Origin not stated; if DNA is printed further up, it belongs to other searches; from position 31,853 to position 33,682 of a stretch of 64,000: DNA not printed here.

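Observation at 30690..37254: Acyl-building sub-module: two KASIII, two distinct carrier proteins, three ketoreductase-type SDRs, but no dehydratase, enoyl reductase or thioesterase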

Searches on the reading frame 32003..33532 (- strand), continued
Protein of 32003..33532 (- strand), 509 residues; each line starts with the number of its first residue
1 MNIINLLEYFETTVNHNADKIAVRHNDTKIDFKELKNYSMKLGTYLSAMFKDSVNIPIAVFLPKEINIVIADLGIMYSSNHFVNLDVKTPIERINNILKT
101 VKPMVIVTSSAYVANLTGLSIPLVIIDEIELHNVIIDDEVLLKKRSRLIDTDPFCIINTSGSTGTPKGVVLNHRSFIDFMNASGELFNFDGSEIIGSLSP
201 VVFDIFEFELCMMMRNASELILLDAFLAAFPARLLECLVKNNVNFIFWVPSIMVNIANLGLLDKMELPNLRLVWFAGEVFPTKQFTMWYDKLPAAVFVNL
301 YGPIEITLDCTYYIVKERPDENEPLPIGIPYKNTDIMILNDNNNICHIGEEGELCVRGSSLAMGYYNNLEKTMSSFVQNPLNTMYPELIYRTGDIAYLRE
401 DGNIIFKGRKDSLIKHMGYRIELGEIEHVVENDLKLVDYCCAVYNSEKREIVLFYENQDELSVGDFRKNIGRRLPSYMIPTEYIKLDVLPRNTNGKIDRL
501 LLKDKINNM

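Call 18: search_solved_structures(query=window:32003-33532:-, max_evalue=1e-20, show_alignments=3)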
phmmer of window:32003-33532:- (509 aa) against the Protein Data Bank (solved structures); distinct sequences matched with E-value up to 1e-20: 77 (the best 60 are shown).
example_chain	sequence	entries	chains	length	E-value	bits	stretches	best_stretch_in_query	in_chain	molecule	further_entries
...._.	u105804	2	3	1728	1.8e-100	340.4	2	17-503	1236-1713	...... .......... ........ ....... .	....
9be3_A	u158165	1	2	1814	2.2e-100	340.1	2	17-503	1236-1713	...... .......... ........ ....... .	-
9be4_A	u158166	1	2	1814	2.2e-100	340.1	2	17-503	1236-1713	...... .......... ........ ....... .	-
6mfz_A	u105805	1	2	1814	2.2e-100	340.1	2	17-503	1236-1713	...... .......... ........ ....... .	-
9meh_A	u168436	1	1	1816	2.2e-100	340.1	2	17-503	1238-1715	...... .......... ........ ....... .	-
8xjz_C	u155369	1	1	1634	2.5e-89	303.6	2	7-504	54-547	Peptide synthetase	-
2vsq_A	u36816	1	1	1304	6.1e-59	203.4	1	8-503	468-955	SURFACTIN SYNTHETASE SUBUNIT 3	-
8jbr_A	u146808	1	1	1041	3.7e-58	200.8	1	8-502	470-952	McyA protein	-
9bfd_A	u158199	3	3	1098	1.9e-57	198.5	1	8-503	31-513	Tyrocidine synthase 1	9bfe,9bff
3fcc_A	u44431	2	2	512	8.6e-54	186.4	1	5-505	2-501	D-alanine--poly(phosphoribitol) ligase subunit 1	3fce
3dhv_A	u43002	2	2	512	1e-53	186.2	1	6-505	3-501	D-alanine-poly(phosphoribitol) ligase | D-alanine--poly(phosphoribitol) ligase subunit 1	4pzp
1amu_A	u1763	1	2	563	4.8e-53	184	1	8-502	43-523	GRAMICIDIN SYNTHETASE 1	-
8hlk_A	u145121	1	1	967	7.1e-53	183.4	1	7-502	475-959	Microcystin synthetase B (Fragment)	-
6n8e_A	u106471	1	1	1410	3.2e-52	181.2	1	5-504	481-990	holo-ObiF1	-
5u89_A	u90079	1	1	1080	1.5e-49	172.5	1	5-502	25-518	Amino acid adenylation domain protein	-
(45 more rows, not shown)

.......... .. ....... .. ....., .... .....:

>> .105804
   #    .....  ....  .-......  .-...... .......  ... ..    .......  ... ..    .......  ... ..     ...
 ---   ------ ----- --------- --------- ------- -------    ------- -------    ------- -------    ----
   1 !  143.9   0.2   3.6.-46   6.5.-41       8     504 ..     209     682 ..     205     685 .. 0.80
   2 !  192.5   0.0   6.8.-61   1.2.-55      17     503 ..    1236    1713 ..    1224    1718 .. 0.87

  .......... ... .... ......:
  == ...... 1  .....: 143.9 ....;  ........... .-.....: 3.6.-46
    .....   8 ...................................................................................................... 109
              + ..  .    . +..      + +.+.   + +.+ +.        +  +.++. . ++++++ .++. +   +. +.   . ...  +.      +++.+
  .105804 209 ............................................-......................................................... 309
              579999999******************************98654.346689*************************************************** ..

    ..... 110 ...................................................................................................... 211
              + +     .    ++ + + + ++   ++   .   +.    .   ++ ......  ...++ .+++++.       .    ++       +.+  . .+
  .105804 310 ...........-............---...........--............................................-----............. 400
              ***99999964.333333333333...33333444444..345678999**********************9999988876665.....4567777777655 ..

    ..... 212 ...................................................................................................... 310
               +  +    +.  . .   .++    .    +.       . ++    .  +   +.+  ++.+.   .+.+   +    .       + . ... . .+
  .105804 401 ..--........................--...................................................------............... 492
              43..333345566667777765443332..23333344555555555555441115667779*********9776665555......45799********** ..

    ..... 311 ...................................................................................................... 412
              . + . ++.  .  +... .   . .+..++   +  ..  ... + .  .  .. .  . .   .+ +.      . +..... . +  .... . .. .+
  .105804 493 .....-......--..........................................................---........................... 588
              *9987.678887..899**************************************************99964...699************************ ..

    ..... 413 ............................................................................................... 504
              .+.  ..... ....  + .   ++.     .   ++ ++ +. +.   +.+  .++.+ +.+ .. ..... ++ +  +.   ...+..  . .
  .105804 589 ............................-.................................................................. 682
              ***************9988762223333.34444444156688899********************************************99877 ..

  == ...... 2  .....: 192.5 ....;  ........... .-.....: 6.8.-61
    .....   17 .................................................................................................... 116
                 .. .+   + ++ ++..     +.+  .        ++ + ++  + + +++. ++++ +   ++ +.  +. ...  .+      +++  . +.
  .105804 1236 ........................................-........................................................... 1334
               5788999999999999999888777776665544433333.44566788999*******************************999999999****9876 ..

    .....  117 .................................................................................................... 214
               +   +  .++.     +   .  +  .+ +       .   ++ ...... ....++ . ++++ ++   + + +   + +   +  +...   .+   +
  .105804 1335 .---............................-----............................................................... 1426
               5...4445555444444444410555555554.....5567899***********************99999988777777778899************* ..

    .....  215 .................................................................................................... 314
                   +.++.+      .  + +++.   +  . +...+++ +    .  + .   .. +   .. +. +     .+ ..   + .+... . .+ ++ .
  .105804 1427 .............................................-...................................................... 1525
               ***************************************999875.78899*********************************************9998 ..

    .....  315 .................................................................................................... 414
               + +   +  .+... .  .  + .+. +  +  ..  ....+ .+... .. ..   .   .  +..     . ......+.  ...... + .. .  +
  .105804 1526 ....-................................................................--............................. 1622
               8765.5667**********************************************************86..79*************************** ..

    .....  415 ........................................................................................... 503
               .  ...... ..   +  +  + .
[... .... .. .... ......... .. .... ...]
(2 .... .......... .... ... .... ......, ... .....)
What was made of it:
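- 32003..33532 (-): Stand-alone NRPS/DltA-type adenylating enzyme, predicted to activate a small alpha-amino acid. Best PDB match is the LgrA module 2 A domain (call 18).
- On Fatty-acyl-AMP/CoA ligases: The top PDB hits are all NRPS A domains or DltA (call 18).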

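Call 25: search_protein_families(library=pfam, proteins=[L007:9129-9986:+, L007:13614-14309:+, L007:12838-13611:+, L007:896-2782:+, L007:4828-5370:+], max_evalue=1)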
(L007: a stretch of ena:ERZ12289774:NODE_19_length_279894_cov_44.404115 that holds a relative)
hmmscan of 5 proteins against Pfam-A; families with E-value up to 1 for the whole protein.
L007:9129-9986:+ (285 aa): 1 family
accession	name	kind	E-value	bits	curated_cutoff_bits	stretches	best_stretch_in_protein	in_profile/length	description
PF02522.19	Antibiotic_NAT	-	1.8e-16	60.9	25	1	69-249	33-228/232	Aminoglycoside 3-N-acetyltransferase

L007:13614-14309:+ (231 aa): 4 families
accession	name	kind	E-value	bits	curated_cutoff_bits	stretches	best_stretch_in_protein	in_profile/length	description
PF00753.33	Lactamase_B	-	2.3e-11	44.4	22.7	1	12-183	5-161/196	Metallo-beta-lactamase superfamily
PF12706.13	Lactamase_B_2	-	4.7e-06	26.8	27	1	46-101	33-83/200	Beta-lactamase superfamily domain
PF19583.5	ODP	-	0.0089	16.3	27.2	1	11-104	1-104/194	ODP family beta lactamase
PF13483.12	Lactamase_B_3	-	0.051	14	24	1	11-57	5-50/160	Beta-lactamase superfamily domain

L007:12838-13611:+ (257 aa): 1 family
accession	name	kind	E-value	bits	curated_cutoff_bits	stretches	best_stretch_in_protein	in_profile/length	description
PF00583.31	Acetyltransf_1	-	0.12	13.1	20.7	1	195-243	67-116/116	Acetyltransferase (GNAT) family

L007:896-2782:+ (628 aa): 0 families

L007:4828-5370:+ (180 aa): 1 family
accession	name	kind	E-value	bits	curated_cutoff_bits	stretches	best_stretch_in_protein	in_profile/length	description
PF13302.13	Acetyltransf_3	-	6.5e-08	33.8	25.4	1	13-131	3-127/138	Acetyltransferase (GNAT) domain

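Call 28: find_encoding_contigs(protein=P0064, flank=10000, max_places=1)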
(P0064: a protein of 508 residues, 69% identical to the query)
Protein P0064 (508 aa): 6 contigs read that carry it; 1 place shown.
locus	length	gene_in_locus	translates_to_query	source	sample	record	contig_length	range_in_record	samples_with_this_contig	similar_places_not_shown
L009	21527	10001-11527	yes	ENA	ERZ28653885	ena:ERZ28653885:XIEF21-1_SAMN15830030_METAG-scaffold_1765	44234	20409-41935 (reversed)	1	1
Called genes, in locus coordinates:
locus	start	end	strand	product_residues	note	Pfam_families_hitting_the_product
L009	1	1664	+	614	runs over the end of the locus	-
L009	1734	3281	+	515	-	PF01039:Carboxyl_trans, PF03255:ACCA (weak)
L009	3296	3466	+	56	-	-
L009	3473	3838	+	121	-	PF00364:Biotin_lipoyl, PF25917:BSH_RND (weak), PF25973:BSH_CzcB (faint), PF25984:BSH_YknX (faint)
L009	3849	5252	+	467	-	PF00682:HMGL-like, PF02436:PYC_OADA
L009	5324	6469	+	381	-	PF01041:DegT_DnrJ_EryC1, PF01212:Beta_elim_lyase (faint), PF00155:Aminotran_1_2 (weak)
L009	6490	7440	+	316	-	PF00535:Glycos_transf_2, PF10111:Glyco_tranf_2_2 (weak)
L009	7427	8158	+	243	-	-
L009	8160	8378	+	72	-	PF00550:PP-binding (weak)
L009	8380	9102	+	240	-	PF00106:adh_short, PF08659:KR (weak), PF13561:adh_short_C2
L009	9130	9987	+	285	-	PF02522:Antibiotic_NAT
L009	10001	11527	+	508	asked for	PF00501:AMP-binding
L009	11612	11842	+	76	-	-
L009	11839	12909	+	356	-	PF08545:ACP_syn_III, PF08541:ACP_syn_III_C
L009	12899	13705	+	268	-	-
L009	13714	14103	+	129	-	PF00892:EamA (weak)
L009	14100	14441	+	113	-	PF00892:EamA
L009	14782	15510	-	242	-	PF01695:IstB_IS21, PF25199:nSTAND_NTPase5 (weak), PF00308:Bac_DnaA (faint), PF20720:nSTAND3 (weak), PF00910:RNA_helicase (faint)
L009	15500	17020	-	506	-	PF13384:HTH_23 (faint), PF22483:Mu-transpos_C_2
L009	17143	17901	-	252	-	PF01695:IstB_IS21, PF00308:Bac_DnaA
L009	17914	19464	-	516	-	PF22483:Mu-transpos_C_2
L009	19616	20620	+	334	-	PF01757:Acyl_transf_3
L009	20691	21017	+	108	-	PF04297:UPF0122, PF04545:Sigma70_r4 (weak), PF08281:Sigma70_r4_2 (weak)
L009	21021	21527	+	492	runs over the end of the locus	PF02881:SRP54_N, PF00448:SRP54, PF01656:CbiA (weak), PF02978:SRP_SPB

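Call 29: find_encoding_contigs(protein=P0116, flank=10000, max_places=1)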
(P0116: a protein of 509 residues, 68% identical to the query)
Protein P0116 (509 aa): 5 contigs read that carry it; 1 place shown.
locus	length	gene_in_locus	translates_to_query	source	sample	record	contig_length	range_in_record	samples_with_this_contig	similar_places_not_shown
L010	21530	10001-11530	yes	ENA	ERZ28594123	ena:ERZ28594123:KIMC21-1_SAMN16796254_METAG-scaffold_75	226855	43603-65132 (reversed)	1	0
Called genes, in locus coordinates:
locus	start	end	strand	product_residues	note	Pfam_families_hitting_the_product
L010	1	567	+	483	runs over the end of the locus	PF01943:Polysacc_synt, PF13440:Polysacc_synt_3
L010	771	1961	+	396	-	-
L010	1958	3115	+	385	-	PF00534:Glycos_transf_1 (faint)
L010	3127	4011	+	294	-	PF00483:NTP_transferase, PF12804:NTP_transf_3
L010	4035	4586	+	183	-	PF00908:dTDP_sugar_isom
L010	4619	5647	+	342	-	PF01073:3Beta_HSD, PF01370:Epimerase, PF02719:Polysacc_synt_2, PF04321:RmlD_sub_bind, PF16363:GDP_Man_Dehyd, PF07993:NAD_binding_4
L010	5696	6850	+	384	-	PF01041:DegT_DnrJ_EryC1, PF00266:Aminotran_5 (weak)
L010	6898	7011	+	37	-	-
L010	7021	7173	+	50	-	-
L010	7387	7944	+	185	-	PF13302:Acetyltransf_3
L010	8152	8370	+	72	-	PF00550:PP-binding (weak)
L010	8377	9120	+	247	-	PF00106:adh_short, PF08659:KR, PF13561:adh_short_C2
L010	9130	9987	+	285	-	PF02522:Antibiotic_NAT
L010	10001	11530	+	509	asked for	PF00501:AMP-binding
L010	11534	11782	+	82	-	-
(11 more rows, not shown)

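Call 57: list_cluster_members(proteins=[P0002, P0013, P0015, P0017, P0028, P0029, P0051, P0055, P0102, P0113])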
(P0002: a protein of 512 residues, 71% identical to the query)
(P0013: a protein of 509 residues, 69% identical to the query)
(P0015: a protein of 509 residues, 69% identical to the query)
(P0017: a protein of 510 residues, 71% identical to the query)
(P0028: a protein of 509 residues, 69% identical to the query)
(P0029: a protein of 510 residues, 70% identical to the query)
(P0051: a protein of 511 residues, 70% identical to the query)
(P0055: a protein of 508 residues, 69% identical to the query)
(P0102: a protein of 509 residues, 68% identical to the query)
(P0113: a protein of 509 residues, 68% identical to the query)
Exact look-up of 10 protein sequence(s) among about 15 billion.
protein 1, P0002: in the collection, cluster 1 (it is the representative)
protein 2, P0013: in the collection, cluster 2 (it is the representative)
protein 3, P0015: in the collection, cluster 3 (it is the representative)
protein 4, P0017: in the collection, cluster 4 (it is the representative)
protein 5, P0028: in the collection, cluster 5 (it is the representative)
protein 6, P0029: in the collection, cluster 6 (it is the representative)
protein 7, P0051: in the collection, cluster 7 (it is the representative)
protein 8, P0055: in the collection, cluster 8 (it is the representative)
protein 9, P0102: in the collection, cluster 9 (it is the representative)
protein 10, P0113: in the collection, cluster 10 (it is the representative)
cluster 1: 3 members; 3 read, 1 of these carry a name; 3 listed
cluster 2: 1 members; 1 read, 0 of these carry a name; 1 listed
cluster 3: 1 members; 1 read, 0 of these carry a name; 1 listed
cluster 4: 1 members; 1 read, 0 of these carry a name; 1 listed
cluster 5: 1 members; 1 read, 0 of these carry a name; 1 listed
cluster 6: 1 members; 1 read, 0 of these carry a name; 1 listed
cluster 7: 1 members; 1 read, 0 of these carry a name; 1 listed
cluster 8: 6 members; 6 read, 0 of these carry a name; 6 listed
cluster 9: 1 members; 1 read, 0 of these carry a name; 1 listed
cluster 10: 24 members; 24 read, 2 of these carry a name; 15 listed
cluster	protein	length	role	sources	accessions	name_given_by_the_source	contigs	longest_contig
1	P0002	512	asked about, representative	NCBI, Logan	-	-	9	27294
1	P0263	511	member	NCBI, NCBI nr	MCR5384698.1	MAG: AMP-binding protein [Saccharofermentans sp.] | AMP-binding protein [Saccharofermentans sp.]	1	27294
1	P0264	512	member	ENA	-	-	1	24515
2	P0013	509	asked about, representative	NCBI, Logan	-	-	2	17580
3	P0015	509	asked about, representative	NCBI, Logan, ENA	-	-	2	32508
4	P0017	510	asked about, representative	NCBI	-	-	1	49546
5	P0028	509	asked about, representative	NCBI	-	-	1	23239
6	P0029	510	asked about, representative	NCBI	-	-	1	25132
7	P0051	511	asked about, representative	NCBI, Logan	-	-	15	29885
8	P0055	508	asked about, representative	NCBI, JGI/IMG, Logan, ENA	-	-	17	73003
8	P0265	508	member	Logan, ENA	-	-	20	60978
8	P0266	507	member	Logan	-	-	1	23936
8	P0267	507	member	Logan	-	-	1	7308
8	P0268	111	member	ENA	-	-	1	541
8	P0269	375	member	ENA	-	-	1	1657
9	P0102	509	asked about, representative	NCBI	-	-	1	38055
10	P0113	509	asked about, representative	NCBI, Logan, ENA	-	-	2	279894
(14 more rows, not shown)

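Call 88: search_protein_families(library=pfam, proteins=[L009:7427-8158:+, L003:279-1271:+], max_evalue=0.001)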
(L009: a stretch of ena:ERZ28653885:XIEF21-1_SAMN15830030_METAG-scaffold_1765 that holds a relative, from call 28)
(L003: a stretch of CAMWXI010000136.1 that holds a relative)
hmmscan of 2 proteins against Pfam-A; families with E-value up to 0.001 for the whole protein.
L009:7427-8158:+ (243 aa): 0 families

L003:279-1271:+ (330 aa): 0 families
